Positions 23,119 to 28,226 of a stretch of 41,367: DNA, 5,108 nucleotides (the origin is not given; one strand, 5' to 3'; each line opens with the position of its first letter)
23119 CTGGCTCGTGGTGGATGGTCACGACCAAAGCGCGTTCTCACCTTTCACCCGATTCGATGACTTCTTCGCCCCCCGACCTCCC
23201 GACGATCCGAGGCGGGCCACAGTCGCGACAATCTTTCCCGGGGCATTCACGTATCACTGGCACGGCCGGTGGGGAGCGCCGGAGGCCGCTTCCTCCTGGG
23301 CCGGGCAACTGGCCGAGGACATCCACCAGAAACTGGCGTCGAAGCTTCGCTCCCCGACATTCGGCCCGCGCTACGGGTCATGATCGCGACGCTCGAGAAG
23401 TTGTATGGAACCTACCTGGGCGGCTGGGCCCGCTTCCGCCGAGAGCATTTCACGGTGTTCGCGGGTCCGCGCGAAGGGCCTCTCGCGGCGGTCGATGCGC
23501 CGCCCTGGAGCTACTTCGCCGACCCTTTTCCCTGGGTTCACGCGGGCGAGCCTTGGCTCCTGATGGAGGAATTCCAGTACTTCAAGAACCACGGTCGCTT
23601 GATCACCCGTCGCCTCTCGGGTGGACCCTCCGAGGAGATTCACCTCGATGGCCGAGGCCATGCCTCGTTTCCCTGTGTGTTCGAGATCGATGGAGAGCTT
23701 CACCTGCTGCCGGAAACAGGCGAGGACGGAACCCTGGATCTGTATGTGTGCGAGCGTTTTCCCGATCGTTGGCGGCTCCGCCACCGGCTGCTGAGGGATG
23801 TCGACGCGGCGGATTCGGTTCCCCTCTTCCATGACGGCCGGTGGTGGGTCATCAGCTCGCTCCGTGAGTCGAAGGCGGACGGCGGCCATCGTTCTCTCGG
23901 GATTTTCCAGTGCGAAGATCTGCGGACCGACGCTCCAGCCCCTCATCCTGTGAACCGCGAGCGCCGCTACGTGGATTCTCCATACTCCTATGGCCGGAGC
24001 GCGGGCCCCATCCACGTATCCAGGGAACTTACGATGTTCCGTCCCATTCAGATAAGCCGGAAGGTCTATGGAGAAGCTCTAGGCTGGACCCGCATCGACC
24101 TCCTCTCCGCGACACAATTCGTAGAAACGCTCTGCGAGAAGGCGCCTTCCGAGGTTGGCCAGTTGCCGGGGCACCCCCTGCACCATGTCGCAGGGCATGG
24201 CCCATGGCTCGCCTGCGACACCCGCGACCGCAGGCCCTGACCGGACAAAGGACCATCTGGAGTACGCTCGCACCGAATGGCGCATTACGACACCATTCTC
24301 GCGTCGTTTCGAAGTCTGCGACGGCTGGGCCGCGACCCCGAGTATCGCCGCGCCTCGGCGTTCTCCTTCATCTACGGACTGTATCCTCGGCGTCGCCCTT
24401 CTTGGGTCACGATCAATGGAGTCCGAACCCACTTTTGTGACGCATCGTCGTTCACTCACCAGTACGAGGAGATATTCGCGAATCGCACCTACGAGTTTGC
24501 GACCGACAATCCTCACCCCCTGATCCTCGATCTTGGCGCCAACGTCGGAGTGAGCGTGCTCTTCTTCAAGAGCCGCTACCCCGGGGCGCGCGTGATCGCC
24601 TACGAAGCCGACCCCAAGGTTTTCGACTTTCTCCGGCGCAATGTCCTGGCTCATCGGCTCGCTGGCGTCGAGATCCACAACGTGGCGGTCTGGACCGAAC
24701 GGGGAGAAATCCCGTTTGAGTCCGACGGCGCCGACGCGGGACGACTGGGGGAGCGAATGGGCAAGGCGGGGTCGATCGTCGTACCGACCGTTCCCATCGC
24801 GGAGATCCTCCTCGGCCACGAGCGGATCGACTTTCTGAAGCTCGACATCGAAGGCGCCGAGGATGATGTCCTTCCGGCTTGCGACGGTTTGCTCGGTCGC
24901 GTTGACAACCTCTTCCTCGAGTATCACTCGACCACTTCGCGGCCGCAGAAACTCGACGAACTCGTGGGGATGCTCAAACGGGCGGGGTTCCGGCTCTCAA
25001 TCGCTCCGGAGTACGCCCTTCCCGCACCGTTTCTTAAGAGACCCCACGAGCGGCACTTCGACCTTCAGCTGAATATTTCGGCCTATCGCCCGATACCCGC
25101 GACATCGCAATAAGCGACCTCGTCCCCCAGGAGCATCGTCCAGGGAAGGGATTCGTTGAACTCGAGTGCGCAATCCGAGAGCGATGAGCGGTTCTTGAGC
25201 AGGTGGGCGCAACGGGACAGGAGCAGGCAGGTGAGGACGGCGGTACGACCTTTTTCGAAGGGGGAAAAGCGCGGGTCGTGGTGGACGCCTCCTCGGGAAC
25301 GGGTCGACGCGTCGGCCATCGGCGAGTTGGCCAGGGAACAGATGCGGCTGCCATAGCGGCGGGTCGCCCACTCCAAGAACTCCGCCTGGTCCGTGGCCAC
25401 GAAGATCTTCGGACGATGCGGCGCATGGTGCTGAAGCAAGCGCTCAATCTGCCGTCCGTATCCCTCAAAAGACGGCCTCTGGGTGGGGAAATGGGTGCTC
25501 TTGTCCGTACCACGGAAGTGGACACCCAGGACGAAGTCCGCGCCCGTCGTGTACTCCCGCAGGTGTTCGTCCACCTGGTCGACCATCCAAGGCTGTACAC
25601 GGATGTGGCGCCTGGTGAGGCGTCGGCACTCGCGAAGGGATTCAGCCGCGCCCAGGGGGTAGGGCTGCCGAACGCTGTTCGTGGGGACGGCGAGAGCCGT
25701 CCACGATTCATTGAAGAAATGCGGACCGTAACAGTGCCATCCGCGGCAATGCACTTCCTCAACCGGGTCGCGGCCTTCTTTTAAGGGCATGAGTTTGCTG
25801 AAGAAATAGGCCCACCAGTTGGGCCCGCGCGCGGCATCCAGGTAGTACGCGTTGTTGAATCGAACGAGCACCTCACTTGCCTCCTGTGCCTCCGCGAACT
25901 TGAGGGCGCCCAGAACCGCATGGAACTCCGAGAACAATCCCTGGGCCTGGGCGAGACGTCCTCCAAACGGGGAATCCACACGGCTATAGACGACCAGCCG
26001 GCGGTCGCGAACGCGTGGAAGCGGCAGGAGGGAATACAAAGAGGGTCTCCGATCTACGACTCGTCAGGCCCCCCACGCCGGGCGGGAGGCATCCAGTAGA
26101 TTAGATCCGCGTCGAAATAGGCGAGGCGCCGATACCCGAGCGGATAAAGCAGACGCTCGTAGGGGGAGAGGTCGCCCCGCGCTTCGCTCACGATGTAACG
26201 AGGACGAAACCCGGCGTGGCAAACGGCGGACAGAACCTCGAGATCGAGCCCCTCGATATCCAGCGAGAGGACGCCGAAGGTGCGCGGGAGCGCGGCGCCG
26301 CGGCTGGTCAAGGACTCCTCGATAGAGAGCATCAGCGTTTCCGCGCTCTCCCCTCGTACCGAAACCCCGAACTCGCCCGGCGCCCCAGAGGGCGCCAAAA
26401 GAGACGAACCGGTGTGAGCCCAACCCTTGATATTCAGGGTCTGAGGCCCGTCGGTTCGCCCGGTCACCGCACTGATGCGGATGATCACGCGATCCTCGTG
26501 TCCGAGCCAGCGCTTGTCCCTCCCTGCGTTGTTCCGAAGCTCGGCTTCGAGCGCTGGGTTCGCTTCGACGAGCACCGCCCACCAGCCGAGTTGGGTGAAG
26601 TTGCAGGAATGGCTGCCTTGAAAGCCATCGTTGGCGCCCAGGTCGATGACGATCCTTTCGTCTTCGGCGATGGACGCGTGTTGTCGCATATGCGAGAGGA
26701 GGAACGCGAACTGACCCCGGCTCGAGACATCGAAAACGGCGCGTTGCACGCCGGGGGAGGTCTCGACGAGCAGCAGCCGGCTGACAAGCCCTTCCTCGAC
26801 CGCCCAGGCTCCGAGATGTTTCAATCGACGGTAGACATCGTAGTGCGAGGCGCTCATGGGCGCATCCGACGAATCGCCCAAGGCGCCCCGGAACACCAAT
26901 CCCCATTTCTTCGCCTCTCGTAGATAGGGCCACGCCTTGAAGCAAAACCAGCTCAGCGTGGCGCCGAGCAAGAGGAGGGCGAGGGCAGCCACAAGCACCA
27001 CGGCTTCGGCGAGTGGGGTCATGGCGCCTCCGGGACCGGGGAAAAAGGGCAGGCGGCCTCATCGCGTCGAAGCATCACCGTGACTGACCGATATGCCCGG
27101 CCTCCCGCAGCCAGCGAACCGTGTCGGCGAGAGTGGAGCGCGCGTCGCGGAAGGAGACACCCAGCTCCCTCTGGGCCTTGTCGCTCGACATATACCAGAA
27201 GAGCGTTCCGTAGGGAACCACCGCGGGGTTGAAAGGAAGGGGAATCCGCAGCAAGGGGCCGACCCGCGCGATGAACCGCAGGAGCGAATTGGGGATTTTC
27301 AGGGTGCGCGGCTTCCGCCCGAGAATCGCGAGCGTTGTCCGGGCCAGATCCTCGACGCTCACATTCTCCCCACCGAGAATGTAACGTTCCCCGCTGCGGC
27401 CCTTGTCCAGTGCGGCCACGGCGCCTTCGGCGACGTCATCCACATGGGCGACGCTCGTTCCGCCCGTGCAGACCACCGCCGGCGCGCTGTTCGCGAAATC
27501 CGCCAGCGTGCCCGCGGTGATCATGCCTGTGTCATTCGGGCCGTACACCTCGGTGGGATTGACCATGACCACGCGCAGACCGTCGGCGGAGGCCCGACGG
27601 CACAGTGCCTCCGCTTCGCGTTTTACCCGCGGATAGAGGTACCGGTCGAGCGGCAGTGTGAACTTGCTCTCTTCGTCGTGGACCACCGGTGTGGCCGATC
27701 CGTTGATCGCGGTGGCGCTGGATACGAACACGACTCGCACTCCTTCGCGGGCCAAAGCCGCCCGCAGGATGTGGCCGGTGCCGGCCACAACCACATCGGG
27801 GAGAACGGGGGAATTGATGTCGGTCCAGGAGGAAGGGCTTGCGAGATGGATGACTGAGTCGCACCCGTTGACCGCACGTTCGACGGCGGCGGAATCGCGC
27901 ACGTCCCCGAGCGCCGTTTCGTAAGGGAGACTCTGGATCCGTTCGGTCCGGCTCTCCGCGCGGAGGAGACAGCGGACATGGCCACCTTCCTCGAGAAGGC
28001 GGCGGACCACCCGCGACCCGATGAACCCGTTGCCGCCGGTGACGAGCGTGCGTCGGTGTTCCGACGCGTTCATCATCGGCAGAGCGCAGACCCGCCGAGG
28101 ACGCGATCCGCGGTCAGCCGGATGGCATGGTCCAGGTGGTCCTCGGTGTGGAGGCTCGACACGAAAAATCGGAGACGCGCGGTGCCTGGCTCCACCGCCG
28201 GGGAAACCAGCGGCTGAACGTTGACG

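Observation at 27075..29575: Carrier-protein domain fused in cis to a serine-palmitoyltransferase-like enzyme and translationally coupled to an SDR reductase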

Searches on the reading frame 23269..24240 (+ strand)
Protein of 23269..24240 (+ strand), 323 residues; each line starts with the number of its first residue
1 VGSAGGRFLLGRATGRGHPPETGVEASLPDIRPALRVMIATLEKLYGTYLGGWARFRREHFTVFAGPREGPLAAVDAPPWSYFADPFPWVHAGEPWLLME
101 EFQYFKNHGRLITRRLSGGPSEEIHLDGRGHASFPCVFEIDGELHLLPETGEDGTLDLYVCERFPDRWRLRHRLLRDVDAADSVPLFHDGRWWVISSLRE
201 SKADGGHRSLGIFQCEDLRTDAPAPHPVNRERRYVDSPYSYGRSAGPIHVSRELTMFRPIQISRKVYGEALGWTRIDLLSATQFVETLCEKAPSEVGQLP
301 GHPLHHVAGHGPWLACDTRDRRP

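Call 10: search_protein_families(library=pfam, proteins=[window:23269-24240:+], max_evalue=0.001)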
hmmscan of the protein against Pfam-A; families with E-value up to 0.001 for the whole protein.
window:23269-24240:+ (323 aa): 1 family
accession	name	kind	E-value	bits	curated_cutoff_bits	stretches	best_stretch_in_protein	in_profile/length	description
PF24793.1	GINT1_N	-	2e-15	57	27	1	79-287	56-263/304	Glucosamine inositolphosphorylceramide transferase 1, N-terminal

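Call 78: search_protein_families(library=ncbifam, proteins=[window:23269-24240:+], max_evalue=0.0001)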
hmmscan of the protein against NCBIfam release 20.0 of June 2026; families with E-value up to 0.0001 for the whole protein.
window:23269-24240:+ (323 aa): 0 families

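Call 81: find_homologous_proteins(query=window:23353-24240:+, max_evalue=0.00001)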
Query window:23353-24240:+ (295 aa): 157 proteins with E <= 0.00001 among 1489 candidates; the best 120 are listed.
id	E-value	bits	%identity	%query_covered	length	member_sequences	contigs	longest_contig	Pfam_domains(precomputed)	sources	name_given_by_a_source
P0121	1.8e-200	683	100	97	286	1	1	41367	PF24793.2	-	-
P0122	9.0e-162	556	81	97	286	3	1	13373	PF24793.2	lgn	-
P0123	2.7e-146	505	73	97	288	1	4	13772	PF24793.2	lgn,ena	-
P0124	4.2e-139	481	71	97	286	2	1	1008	PF24793.2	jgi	jgi:hypothetical protein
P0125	4.3e-115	403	60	97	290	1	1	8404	PF24793.2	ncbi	ncbi:MAG: hypothetical protein ABI672_13340 [Vicinamibacteria bacterium]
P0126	7.8e-109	382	59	97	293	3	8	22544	PF24793.2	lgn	-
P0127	1.8e-106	374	60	93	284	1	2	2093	PF24793.2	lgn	-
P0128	6.3e-106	372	59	97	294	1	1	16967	PF24793.2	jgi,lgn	jgi:hypothetical protein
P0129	3.1e-105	370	60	94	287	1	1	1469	PF24793.2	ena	-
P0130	7.9e-105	369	60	97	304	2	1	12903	PF24793.2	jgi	-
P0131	1.9e-103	364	58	97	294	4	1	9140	PF24793.2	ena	-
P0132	4.5e-100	353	62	84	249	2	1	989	PF24793.2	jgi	jgi:hypothetical protein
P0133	6.4e-99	349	55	97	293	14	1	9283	PF24793.2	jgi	-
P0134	8.7e-99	349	55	97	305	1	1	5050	PF24793.2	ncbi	ncbi:MAG: hypothetical protein ABW223_01970 [Rariglobus sp.]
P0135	2.3e-76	275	46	96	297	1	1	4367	PF24793.2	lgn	-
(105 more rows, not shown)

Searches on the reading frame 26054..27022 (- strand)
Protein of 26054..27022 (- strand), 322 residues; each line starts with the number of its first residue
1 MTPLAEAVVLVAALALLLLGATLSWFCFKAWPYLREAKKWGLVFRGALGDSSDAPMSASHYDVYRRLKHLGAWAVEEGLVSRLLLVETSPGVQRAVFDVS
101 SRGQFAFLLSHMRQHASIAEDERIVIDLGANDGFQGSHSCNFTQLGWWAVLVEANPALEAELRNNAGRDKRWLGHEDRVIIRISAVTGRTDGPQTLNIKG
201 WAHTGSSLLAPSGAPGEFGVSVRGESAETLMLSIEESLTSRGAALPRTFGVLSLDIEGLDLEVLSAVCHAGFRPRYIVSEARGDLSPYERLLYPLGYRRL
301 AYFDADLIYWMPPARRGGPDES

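Call 5: search_protein_families(library=pfam, proteins=[window:26054-27022:-], max_evalue=0.01)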
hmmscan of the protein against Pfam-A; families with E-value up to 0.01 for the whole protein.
window:26054-27022:- (322 aa): 1 family
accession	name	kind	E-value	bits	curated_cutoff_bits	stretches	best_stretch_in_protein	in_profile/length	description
PF05050.19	Methyltransf_21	-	3.2e-05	24.6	22.7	1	127-280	1-147/173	Methyltransferase FkbM domain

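Call 6: search_protein_families(library=ncbifam, proteins=[window:26054-27022:-], max_evalue=0.001)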
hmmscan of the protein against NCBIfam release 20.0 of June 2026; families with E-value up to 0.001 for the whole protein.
window:26054-27022:- (322 aa): 1 family
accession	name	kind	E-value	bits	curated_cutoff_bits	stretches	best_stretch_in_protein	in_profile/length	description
TIGR01444.1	fkbM_fam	subfamily_domain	4.7e-05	23.9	37.7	1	125-266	2-126/143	FkbM family methyltransferase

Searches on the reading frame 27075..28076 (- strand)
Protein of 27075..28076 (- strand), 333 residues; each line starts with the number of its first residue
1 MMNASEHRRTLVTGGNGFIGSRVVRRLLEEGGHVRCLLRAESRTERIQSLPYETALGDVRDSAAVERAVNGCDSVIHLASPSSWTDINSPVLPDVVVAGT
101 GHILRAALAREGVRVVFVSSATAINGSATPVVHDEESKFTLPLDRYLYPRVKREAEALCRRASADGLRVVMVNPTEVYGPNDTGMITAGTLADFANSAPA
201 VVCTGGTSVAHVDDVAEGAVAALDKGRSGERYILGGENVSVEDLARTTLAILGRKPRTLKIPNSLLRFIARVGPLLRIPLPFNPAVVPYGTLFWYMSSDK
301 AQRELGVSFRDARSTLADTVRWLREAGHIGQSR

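Call 5: search_protein_families(library=pfam, proteins=[window:27075-28076:-], max_evalue=0.01)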
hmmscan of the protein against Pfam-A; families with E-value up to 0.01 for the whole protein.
window:27075-28076:- (333 aa): 11 families
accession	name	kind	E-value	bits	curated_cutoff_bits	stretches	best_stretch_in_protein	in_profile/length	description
PF01370.27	Epimerase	-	8.2e-33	114.2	20.9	1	11-235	2-240/240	NAD dependent epimerase/dehydratase family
PF01073.25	3Beta_HSD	-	1.7e-23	83.5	22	1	11-209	1-211/280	3-beta hydroxysteroid dehydrogenase/isomerase family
PF16363.11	GDP_Man_Dehyd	-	1.9e-17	64.1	27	1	11-255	1-269/332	GDP-mannose 4,6 dehydratase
PF13460.12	NAD_binding_10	-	8.7e-17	62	27.2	1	14-224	1-182/184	NAD(P)H-binding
PF07993.18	NAD_binding_4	-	3e-14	53.2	20.1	1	12-188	1-218/258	Male sterility protein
PF02719.21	Polysacc_synt_2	-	1.9e-08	34.3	20.2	1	11-126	2-134/293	Polysaccharide biosynthesis protein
PF05368.20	NmrA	-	1.4e-07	31.9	27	1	9-125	4-111/298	NmrA-like family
PF00106.31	adh_short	-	6.8e-06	26.1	26.6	1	10-72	3-71/195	short chain dehydrogenase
PF04321.23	RmlD_sub_bind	-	1.6e-05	24.6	27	1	9-186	2-160/287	RmlD substrate binding domain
PF03446.21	NAD_binding_2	-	0.0052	17.2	21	0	158-248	14-104/161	NAD binding domain of 6-phosphogluconate dehydrogenase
PF00994.29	MoCF_biosynth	-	0.0094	16.1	26.6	0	186-229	46-88/144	Probable molybdopterin binding domain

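Call 6: search_protein_families(library=ncbifam, proteins=[window:27075-28076:-], max_evalue=0.001)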
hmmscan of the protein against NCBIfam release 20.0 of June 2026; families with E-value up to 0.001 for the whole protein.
window:27075-28076:- (333 aa): 31 families (the best 25 are shown)
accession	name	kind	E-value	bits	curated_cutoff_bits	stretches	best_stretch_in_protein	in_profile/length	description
TIGR03466.1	HpnA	hypoth_equivalog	4.5e-67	226.2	367.65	1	9-329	2-327/327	hopanoid-associated sugar epimerase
NF052578.1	StrlDmthSdmBMthl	equivalog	2.2e-41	142.7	600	1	10-329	3-328/328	sterol demethylase protein SdmB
NF042422.1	oxyalk_red_OleD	equivalog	1.9e-22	80.1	580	1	9-230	2-222/329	2-alkyl-3-oxoalkanoate reductase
NF042423.1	oxyalk_red_Shew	equivalog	3.1e-18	65.9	580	1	5-186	6-183/331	2-alkyl-3-oxoalkanoate reductase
TIGR04180.1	EDH_00030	hypoth_equivalog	1e-17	64.2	475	1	11-253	2-257/297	NAD-dependent 4,6-dehydratase LegB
TIGR01746.1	Thioester-redct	subfamily_domain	5e-14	52.3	213.35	1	10-186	2-204/371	thioester reductase domain-containing protein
TIGR01181.1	dTDP_gluc_dehyt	equivalog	1.9e-13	50.2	365.1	1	10-259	2-268/321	dTDP-glucose 4,6-dehydratase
TIGR01777.1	yfcH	hypoth_equivalog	7.4e-13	48.7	207.35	1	11-269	2-257/292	TIGR01777 family oxidoreductase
NF058621.1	DiazavRedAvaA7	equivalog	5.8e-12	45.9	400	1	9-233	2-229/304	3-diazoavenalumate denitrifying reductase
TIGR01179.1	galE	equivalog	8.4e-12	44.5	262.3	1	10-171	2-170/332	UDP-glucose 4-epimerase GalE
NF050030.1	thlkprotThyD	equivalog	2.1e-11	43.6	400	1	11-266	4-263/305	thylakoid membrane protein ThyD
NF041293.1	G6PDh_Azf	equivalog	8e-11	41.8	400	1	10-139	5-138/252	NAD-dependent glucose-6-phosphate dehydrogenase Azf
TIGR02197.1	heptose_epim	equivalog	7.3e-10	38.5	274.6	1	11-181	2-174/316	ADP-glyceromanno-heptose 6-epimerase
NF005539.0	PRK07201.1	equivalog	2.6e-09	36.4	549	1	10-186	3-186/657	SDR family oxidoreductase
NF004520.0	PRK05865.1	equivalog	3.6e-09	35.1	1509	1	9-152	2-106/854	sugar epimerase family protein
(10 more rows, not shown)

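Call 64: search_solved_structures(query=window:27075-28076:-, max_evalue=0.00001)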
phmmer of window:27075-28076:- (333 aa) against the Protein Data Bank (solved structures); distinct sequences matched with E-value up to 0.00001: 61 (the best 60 are shown).
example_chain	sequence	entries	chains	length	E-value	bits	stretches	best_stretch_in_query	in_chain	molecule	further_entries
3wj7_A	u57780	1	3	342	1.9e-44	155.7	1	7-328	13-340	Putative oxidoreductase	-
2x4g_A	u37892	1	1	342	5.7e-22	81.9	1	6-329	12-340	NUCLEOSIDE-DIPHOSPHATE-SUGAR EPIMERASE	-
5tqm_A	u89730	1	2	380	1.6e-16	63.9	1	9-249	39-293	Cinnamoyl-CoA Reductase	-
4r1s_A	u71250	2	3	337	1.3e-15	60.9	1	10-232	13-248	cinnamoyl CoA reductase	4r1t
6wjb_A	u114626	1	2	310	1.4e-15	60.9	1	8-199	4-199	NAD-dependent epimerase/dehydratase family protein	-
4r1u_A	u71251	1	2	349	3.7e-15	59.5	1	9-233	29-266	Cinnamoyl CoA reductase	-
6wj9_A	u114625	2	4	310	7.5e-15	58.5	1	8-199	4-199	NAD-dependent epimerase/dehydratase family protein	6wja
8rdg_A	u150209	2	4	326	2.5e-14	56.8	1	9-249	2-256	SDR family NAD(P)-dependent oxidoreductase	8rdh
2c29_D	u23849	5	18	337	2.5e-14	56.7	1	6-247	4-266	DIHYDROFLAVONOL 4-REDUCTASE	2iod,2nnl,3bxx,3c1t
2rh8_A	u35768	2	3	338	5.7e-14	55.6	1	9-247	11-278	Anthocyanidin reductase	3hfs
8rdi_A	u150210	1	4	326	8.6e-14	55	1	9-249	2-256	SDR family NAD(P)-dependent oxidoreductase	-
8fio_A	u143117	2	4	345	2.4e-12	50.2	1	3-247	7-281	Epimerase domain-containing protein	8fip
6nbr_A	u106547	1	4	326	2.7e-12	50.1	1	6-235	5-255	Kavalactone reductase 1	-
9phg_A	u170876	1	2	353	7.8e-12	48.6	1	10-136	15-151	ketoreductase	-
8fem_A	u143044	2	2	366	9.1e-12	48.3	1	10-246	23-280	Dihydroflavonol 4-Reductase | Panicum virgatum Dihydroflavonol 4-Reductase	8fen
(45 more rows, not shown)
